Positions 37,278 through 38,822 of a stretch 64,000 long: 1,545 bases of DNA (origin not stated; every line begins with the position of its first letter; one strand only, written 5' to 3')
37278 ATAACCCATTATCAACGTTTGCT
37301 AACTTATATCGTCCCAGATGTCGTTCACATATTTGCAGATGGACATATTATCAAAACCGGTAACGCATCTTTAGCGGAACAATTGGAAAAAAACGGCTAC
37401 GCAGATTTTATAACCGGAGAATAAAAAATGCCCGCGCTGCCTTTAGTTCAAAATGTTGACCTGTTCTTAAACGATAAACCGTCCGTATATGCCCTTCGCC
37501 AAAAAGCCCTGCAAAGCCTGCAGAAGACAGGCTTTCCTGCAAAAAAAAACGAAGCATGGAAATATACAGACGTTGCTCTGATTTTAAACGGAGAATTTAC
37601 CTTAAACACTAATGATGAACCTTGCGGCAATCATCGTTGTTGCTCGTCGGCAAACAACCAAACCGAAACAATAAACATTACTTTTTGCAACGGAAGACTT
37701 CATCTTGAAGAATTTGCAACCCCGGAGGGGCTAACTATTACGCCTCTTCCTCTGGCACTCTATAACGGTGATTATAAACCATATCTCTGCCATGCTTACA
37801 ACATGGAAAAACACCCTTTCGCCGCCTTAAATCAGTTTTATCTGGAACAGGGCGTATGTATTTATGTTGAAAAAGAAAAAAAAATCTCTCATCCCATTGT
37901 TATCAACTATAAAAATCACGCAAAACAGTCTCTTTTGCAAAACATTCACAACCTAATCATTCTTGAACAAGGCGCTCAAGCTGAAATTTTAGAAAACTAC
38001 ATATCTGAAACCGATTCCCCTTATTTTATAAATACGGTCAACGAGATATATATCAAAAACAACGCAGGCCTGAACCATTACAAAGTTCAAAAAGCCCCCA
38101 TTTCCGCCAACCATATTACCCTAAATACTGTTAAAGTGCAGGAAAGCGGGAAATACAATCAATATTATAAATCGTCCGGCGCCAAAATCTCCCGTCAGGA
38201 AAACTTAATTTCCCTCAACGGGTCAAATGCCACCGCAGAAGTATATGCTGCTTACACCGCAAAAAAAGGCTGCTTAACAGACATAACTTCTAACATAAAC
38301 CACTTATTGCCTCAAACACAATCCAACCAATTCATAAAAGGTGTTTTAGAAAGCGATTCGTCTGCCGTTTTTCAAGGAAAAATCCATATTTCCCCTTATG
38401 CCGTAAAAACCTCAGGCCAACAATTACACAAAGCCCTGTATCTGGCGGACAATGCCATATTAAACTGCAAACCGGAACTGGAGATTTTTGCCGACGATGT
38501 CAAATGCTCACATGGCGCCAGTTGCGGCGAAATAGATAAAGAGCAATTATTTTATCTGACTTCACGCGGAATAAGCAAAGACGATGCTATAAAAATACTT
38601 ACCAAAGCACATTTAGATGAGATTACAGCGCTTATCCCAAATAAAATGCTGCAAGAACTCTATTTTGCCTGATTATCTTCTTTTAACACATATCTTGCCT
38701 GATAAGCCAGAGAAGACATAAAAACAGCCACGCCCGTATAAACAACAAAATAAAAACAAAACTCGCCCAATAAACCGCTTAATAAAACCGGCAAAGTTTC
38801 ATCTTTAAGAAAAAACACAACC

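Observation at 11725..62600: Heavily over-represented, strand-polarised word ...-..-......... (uptake-signal-like or unknown protein-binding site)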

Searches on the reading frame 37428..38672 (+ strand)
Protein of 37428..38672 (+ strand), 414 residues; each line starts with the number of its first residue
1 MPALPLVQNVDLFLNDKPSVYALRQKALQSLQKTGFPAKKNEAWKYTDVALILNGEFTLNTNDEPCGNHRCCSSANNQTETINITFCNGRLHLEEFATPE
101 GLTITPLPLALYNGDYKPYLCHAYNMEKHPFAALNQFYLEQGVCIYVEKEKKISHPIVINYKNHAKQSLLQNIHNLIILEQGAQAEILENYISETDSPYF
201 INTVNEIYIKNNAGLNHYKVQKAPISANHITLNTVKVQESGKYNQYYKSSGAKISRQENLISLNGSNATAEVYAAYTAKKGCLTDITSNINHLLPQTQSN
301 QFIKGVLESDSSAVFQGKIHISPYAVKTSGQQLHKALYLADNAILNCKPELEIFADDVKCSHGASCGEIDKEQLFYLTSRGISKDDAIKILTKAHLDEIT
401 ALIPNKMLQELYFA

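Call 43: search_protein_families(library=pfam, proteins=[window:37428-38672:+], max_evalue=0.0001)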
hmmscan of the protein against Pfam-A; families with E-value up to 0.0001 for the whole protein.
window:37428-38672:+ (414 aa): 2 families
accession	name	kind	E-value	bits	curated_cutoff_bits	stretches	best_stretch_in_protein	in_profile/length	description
PF01458.23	SUFBD_core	-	8.9e-65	218.8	27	1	167-394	6-231/232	SUF system FeS cluster assembly, SufBD core domain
PF19295.5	SufBD_N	-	3.5e-14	53.3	23.5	1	17-158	23-171/172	SufBD protein N-terminal region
